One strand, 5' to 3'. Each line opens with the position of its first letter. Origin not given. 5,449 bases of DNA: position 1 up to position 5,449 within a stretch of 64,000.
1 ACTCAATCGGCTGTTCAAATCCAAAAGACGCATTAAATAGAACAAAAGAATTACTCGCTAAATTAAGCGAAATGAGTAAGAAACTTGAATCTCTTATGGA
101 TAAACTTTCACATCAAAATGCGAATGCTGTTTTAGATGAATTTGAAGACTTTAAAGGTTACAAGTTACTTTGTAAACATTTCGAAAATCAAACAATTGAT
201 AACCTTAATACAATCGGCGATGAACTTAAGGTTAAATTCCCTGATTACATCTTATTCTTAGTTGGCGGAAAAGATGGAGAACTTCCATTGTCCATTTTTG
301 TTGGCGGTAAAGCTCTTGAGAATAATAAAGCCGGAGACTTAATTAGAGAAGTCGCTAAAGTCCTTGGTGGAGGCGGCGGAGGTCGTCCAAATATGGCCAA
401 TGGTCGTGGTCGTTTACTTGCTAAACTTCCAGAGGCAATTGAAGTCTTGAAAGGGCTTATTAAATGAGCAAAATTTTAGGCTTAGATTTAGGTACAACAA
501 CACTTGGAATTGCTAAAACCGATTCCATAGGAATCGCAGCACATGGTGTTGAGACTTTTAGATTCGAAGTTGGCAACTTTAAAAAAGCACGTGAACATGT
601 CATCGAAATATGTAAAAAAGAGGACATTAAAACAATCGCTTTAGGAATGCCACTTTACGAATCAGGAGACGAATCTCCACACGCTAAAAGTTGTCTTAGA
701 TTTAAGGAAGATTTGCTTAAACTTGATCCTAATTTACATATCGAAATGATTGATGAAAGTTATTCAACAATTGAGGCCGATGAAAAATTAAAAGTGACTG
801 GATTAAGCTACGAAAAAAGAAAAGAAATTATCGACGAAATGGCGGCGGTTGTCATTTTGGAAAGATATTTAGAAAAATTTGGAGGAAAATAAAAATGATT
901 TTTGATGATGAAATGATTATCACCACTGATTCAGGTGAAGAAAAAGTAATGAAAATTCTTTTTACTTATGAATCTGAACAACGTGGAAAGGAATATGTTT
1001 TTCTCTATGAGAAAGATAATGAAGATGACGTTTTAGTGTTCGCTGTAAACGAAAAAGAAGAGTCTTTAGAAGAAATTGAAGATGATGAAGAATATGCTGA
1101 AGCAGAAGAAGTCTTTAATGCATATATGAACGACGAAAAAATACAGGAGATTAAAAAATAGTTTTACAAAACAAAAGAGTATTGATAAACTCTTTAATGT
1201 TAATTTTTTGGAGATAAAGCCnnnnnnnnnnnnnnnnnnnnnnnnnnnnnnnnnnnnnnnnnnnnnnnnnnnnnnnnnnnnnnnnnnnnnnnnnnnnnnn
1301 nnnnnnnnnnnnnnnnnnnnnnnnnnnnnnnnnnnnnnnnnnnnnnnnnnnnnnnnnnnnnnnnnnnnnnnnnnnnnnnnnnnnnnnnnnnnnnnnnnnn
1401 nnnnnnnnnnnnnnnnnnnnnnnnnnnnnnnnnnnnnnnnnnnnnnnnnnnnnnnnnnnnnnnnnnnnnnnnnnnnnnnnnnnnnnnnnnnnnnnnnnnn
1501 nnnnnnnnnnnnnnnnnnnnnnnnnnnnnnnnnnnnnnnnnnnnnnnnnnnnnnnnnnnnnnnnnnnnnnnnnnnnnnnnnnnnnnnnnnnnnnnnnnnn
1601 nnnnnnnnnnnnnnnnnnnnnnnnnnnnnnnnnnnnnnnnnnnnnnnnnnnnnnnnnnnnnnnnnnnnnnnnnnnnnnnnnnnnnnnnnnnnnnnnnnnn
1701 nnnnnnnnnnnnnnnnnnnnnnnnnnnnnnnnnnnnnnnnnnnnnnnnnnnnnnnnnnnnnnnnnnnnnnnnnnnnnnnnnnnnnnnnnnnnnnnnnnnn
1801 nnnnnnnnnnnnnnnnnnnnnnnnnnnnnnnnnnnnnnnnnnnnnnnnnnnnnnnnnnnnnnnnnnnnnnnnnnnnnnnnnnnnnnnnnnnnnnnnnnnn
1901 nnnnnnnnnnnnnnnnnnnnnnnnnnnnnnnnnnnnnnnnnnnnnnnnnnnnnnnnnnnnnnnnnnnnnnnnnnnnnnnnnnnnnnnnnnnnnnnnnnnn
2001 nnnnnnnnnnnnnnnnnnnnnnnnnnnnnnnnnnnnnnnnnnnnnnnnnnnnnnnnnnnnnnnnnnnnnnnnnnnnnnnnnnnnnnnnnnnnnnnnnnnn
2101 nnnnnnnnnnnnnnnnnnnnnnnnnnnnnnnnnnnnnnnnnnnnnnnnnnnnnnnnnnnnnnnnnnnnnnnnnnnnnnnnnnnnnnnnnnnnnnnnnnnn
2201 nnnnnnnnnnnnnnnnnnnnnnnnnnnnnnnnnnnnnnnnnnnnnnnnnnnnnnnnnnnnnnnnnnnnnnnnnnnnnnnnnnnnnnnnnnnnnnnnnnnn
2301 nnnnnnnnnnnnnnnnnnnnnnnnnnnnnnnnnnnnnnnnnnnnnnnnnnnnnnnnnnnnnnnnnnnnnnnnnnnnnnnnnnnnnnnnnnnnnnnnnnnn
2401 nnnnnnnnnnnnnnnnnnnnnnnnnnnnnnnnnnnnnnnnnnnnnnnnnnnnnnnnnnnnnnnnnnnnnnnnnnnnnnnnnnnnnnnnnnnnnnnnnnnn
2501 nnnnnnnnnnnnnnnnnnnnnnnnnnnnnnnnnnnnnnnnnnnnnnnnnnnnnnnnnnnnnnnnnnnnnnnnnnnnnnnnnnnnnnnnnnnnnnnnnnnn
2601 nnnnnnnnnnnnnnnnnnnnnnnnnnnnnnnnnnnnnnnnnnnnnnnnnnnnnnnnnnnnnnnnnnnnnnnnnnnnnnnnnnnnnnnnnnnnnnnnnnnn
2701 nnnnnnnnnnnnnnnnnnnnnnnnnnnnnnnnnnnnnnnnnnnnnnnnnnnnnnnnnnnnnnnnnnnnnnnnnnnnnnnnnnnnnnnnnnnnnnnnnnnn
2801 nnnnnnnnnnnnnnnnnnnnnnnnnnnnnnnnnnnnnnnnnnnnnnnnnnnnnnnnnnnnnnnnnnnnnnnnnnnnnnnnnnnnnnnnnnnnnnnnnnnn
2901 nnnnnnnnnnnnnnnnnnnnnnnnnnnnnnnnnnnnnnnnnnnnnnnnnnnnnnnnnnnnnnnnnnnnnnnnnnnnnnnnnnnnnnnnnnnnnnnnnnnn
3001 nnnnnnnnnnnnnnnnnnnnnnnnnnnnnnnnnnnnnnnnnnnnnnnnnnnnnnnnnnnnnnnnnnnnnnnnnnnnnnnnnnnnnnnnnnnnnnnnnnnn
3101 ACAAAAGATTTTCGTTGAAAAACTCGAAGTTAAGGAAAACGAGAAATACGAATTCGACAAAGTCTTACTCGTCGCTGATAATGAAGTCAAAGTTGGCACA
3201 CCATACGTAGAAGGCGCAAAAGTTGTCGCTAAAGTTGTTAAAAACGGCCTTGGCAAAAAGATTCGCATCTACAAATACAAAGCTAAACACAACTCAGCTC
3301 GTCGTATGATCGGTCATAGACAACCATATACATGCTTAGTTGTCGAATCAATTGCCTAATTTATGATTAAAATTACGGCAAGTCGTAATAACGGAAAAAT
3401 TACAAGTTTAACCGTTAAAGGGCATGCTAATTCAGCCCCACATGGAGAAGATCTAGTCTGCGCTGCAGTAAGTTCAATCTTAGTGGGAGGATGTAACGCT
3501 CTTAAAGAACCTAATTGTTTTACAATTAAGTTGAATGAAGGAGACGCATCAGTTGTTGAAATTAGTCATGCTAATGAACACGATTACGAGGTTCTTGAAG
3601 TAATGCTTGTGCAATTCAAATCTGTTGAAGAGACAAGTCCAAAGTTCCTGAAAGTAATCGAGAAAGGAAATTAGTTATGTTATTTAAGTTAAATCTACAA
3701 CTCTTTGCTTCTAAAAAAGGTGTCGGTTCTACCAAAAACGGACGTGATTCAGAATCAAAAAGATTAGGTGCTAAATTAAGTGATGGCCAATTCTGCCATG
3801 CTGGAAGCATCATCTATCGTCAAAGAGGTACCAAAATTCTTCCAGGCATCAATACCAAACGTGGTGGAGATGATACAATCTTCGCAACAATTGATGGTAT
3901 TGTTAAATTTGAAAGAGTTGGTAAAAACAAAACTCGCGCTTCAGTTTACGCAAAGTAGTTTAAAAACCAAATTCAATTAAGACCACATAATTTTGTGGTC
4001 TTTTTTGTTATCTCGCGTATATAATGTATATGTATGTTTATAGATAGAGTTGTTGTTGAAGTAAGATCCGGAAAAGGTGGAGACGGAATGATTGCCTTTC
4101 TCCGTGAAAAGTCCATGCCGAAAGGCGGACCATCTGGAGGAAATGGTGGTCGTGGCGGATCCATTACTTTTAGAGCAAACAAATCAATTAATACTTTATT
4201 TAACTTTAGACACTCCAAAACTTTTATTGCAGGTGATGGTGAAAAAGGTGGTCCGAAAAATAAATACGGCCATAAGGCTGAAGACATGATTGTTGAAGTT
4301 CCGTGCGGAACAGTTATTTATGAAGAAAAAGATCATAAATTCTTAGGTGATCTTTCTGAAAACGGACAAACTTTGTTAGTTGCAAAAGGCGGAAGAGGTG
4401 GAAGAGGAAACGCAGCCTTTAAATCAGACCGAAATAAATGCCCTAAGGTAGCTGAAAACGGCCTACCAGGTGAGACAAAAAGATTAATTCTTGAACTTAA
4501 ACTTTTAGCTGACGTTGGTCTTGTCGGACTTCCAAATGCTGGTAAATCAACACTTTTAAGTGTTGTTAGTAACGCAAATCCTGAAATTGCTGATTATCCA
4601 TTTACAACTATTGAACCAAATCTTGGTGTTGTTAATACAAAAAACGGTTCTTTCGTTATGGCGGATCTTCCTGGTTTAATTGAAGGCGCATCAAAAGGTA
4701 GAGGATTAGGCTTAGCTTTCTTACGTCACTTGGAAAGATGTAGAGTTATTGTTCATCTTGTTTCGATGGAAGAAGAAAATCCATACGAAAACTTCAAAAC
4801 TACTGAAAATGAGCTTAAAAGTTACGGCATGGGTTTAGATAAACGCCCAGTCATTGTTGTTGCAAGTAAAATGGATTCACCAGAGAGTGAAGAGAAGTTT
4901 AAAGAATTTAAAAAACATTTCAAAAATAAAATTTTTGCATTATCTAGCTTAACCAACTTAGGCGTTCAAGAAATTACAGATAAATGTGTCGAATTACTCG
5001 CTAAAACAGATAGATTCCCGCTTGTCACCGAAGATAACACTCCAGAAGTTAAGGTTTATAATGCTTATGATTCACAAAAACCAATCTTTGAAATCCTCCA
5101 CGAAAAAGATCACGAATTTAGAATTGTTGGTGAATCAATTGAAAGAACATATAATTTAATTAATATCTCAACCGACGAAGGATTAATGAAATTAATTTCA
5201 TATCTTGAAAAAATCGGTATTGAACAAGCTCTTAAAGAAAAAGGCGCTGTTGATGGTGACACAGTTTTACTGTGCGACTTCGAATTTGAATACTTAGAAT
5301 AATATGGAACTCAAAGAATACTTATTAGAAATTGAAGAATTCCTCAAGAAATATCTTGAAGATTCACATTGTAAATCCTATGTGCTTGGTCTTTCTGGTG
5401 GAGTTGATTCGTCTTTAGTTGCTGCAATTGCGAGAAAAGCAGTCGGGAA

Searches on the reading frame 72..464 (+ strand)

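Call 19: search_protein_families(library=pfam, proteins=[window:72-464:+], max_evalue=0.0001)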
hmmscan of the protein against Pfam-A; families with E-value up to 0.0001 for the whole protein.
window:72-464:+ (131 aa): 1 family
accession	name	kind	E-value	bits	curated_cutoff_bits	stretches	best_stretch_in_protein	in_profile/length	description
PF02272.25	DHHA1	-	1.5e-11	45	25.9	1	38-131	11-101/102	DHHA1 domain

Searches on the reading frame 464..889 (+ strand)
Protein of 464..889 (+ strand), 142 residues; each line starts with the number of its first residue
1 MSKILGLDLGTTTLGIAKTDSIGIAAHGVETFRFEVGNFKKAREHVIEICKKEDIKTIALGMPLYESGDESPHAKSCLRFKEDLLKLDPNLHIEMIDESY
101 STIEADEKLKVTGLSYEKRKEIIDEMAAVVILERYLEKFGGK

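Call 19: search_protein_families(library=pfam, proteins=[window:464-889:+], max_evalue=0.0001)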
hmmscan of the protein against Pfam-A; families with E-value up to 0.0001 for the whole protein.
window:464-889:+ (142 aa): 1 family
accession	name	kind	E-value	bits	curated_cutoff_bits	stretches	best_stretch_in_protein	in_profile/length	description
PF03652.20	RuvX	-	6.3e-31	107.9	29.2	1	3-137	2-133/134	Holliday junction resolvase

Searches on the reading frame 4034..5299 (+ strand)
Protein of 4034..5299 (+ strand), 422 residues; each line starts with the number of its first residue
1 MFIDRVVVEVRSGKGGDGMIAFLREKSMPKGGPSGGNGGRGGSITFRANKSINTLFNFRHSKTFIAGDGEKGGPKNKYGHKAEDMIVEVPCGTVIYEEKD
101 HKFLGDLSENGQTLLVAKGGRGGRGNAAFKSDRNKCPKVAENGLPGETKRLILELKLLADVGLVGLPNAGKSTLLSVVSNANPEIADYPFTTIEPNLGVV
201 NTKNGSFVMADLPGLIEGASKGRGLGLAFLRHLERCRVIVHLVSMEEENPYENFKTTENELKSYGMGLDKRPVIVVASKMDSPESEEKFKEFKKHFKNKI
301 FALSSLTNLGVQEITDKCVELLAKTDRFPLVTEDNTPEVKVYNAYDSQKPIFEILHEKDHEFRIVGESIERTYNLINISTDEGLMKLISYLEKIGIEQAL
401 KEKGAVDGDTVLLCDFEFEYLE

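Call 19: search_protein_families(library=pfam, proteins=[window:4034-5299:+], max_evalue=0.0001)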
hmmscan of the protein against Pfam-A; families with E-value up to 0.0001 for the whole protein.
window:4034-5299:+ (422 aa): 4 families
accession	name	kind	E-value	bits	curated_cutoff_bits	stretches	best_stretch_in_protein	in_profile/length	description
PF01018.28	GTP1_OBG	-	8.9e-57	191.5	27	1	3-157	1-155/155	GTP1/OBG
PF01926.29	MMR_HSR1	-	1.2e-25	90.2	21.9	1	160-279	1-113/113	50S ribosome-binding GTPase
PF09269.16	DUF1967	-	1.4e-18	67.2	27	1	352-420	1-70/70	Domain of unknown function (DUF1967)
PF02421.24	FeoB_N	-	1.5e-10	41.2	27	1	161-316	3-154/156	Ferrous iron transport protein B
